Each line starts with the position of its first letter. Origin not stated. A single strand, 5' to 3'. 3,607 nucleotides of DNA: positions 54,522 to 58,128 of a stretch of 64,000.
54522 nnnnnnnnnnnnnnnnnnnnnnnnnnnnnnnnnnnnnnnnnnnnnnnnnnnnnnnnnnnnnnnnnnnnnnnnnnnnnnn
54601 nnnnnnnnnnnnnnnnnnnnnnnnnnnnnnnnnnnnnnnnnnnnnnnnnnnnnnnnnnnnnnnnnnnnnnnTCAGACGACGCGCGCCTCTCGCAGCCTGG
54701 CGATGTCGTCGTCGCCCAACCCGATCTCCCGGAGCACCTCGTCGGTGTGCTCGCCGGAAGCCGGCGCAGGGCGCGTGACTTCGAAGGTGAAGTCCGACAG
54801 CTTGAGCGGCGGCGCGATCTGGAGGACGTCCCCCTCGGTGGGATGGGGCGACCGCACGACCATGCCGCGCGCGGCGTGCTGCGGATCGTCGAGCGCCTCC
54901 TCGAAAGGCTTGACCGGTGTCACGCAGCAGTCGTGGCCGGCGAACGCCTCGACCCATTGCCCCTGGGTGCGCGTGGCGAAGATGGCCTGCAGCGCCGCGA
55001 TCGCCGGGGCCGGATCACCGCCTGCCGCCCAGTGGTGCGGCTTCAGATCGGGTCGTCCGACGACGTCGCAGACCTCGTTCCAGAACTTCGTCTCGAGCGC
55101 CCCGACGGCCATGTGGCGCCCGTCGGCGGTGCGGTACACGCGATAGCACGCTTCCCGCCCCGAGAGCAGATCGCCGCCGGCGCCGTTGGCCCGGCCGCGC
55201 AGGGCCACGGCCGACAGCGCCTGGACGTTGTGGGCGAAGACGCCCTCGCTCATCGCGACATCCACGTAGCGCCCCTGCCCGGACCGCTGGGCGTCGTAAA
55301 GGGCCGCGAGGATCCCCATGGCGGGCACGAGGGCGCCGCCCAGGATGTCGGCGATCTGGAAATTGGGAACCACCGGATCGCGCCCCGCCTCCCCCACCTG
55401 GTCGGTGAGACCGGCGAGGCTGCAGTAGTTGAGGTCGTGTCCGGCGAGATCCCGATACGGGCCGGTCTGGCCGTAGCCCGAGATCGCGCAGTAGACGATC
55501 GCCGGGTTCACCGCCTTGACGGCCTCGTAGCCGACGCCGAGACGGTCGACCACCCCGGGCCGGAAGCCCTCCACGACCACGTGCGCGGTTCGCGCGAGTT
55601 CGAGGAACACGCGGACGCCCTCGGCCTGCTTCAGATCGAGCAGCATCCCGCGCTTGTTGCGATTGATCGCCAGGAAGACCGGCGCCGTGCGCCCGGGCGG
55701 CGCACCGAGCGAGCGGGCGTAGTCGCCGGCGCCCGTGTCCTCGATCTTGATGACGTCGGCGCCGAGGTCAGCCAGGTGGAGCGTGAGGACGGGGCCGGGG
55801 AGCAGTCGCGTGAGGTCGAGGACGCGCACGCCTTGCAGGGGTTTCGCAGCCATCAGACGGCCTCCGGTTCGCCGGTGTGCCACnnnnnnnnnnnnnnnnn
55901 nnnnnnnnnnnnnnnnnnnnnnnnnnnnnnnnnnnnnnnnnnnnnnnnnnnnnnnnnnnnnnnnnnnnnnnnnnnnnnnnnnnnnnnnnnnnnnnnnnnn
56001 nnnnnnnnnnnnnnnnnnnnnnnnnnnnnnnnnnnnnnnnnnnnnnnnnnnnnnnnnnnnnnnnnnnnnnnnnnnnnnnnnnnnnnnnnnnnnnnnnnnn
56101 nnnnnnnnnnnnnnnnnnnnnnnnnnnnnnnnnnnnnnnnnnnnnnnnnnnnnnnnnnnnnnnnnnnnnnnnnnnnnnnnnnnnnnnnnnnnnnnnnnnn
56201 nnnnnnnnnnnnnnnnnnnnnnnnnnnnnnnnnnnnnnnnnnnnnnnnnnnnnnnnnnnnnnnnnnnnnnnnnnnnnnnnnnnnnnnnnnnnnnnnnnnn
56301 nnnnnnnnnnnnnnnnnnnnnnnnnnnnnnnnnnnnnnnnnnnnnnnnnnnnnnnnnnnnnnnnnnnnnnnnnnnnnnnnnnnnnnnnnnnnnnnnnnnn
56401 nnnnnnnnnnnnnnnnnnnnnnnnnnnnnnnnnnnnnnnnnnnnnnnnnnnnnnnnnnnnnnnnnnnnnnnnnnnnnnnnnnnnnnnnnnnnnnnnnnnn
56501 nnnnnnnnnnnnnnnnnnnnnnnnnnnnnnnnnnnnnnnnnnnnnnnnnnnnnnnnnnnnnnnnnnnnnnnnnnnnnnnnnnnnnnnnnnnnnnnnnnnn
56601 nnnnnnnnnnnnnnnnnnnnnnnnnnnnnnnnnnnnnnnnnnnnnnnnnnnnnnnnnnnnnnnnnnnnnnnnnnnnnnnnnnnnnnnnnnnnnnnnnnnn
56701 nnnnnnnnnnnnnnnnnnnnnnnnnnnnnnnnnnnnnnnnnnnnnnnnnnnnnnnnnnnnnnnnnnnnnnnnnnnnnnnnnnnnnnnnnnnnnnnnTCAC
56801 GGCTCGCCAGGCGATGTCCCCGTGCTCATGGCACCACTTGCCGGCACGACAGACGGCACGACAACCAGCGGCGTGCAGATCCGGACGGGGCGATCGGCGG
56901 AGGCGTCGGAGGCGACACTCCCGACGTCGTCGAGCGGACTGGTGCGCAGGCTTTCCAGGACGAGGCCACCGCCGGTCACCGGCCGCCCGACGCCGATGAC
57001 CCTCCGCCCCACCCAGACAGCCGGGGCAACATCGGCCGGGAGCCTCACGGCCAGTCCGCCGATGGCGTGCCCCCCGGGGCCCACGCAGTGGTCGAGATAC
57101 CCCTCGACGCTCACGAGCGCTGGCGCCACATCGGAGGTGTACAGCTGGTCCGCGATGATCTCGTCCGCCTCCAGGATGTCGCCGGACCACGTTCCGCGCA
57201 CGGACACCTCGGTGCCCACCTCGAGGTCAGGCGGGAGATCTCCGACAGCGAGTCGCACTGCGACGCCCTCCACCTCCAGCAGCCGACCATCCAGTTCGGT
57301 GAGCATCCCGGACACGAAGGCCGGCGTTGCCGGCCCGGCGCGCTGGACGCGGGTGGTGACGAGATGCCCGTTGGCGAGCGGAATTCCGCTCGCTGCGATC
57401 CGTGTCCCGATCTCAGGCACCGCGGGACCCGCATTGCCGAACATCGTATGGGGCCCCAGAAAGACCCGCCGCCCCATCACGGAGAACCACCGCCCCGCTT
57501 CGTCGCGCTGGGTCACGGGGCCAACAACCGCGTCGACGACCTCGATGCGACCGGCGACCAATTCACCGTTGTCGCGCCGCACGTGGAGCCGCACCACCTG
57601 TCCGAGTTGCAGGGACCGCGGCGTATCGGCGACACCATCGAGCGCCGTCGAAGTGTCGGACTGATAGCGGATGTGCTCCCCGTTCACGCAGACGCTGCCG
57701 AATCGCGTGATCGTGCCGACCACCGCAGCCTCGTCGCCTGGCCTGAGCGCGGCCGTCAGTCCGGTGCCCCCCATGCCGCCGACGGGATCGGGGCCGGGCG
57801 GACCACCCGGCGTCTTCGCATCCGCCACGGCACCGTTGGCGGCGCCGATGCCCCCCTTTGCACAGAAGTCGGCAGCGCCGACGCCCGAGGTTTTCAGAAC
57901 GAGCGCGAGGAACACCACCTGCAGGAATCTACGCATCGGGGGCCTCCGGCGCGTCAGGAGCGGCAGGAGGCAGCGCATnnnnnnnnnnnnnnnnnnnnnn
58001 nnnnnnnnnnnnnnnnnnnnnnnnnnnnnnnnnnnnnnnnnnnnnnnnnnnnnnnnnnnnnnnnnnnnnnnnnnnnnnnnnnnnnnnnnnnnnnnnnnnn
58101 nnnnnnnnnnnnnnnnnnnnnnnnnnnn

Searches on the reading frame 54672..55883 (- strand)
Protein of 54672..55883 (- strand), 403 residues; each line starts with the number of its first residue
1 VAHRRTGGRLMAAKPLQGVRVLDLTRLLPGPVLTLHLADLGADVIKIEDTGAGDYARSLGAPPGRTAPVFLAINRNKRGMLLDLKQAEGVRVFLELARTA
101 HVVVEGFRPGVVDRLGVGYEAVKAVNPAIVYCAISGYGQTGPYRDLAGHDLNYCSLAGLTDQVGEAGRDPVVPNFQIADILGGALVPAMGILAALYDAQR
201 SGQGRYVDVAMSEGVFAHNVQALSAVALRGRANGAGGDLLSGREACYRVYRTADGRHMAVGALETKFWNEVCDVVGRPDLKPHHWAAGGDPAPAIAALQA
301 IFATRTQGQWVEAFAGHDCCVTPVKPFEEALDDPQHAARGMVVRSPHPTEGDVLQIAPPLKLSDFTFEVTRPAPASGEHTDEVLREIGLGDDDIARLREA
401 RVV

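Call 16: search_protein_families(library=pfam, proteins=[window:54672-55883:-], max_evalue=0.001)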
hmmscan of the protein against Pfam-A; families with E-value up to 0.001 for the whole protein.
window:54672-55883:- (403 aa): 1 family
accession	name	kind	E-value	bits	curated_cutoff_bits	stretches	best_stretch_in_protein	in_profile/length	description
PF02515.22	CoA_transf_3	-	7.6e-106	354.7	23.3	1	16-380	1-366/366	CoA-transferase family III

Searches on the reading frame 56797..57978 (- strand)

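Call 49: search_protein_families(library=pfam, proteins=[window:56797-57978:-], max_evalue=0.001)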
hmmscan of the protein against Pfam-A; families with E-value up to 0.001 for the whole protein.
window:56797-57978:- (393 aa): 1 family
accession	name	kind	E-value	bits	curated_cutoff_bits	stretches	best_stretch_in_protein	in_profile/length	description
PF18914.6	DUF5666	-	1e-14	55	27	1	88-146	2-60/60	Domain of unknown function (DUF5666)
